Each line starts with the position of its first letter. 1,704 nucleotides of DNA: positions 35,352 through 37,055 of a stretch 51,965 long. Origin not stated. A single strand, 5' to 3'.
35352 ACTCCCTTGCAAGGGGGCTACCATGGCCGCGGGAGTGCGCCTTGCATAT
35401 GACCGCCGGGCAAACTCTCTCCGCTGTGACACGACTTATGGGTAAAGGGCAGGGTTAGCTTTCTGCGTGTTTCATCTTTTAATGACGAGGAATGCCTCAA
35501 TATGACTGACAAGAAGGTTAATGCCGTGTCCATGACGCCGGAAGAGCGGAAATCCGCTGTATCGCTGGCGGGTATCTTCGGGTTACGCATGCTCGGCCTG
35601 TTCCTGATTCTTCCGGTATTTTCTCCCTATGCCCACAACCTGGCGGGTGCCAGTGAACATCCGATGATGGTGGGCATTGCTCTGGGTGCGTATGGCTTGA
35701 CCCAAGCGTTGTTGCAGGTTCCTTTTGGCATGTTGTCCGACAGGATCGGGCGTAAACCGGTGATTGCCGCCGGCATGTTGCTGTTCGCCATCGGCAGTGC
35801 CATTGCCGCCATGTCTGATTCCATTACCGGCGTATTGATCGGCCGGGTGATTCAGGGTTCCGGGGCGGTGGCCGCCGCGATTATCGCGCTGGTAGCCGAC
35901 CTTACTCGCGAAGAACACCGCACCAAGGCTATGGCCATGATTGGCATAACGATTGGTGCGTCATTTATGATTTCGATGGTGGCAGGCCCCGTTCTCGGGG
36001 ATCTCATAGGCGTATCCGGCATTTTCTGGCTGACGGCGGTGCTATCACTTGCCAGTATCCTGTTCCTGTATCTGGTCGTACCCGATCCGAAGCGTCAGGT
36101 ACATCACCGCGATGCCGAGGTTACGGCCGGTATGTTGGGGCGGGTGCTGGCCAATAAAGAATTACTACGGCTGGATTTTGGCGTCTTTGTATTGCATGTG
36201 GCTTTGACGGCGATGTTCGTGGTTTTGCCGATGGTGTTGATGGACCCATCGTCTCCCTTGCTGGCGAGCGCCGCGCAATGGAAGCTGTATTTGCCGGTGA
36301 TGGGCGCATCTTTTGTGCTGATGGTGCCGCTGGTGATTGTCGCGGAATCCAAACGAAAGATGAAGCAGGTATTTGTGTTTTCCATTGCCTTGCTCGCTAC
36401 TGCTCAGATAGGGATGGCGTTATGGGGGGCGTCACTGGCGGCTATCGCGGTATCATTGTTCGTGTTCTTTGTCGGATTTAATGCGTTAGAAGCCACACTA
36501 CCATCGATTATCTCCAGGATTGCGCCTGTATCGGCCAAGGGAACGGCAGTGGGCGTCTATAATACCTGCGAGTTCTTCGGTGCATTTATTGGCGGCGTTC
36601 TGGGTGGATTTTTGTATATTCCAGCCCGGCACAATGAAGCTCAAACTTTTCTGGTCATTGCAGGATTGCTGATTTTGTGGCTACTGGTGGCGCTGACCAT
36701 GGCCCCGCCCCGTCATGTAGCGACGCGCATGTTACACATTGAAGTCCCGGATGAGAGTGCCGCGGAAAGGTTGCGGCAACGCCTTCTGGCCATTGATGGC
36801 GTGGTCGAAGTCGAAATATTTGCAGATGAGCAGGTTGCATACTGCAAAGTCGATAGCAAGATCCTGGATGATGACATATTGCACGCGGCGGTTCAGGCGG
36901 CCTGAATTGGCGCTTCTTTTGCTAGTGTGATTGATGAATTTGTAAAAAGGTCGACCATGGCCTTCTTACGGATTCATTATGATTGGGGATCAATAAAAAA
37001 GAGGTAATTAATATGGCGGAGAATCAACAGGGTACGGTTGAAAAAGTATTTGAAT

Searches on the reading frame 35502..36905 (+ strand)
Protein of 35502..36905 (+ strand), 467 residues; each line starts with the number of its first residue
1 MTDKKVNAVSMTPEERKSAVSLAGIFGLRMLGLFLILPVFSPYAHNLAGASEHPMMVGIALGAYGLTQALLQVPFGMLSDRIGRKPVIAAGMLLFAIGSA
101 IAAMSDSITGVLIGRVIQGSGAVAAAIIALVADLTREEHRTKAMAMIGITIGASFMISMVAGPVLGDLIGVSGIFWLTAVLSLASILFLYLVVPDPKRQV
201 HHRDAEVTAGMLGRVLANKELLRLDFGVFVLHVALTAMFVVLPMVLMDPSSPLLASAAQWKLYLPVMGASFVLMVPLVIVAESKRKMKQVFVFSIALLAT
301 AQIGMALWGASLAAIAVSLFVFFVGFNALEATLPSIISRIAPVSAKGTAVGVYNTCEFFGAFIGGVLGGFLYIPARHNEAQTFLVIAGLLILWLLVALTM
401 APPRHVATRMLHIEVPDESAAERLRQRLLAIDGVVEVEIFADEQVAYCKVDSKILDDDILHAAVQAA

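Call 32: search_protein_families(library=pfam, proteins=[window:35502-36905:+], max_evalue=0.0001)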
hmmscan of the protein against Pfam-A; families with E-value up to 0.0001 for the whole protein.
window:35502-36905:+ (467 aa): 3 families
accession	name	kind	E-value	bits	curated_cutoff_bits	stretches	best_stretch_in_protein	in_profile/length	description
PF07690.21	MFS_1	-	9.3e-50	169.9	33.4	2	25-364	4-346/347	Major Facilitator Superfamily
PF00083.30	Sugar_tr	-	1.2e-11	44.7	22.3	1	55-124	46-118/452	Sugar (and other) transporter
PF21987.2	YajR_YAM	-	1.4e-10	41.2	26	1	411-454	1-45/56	YajR YAM domain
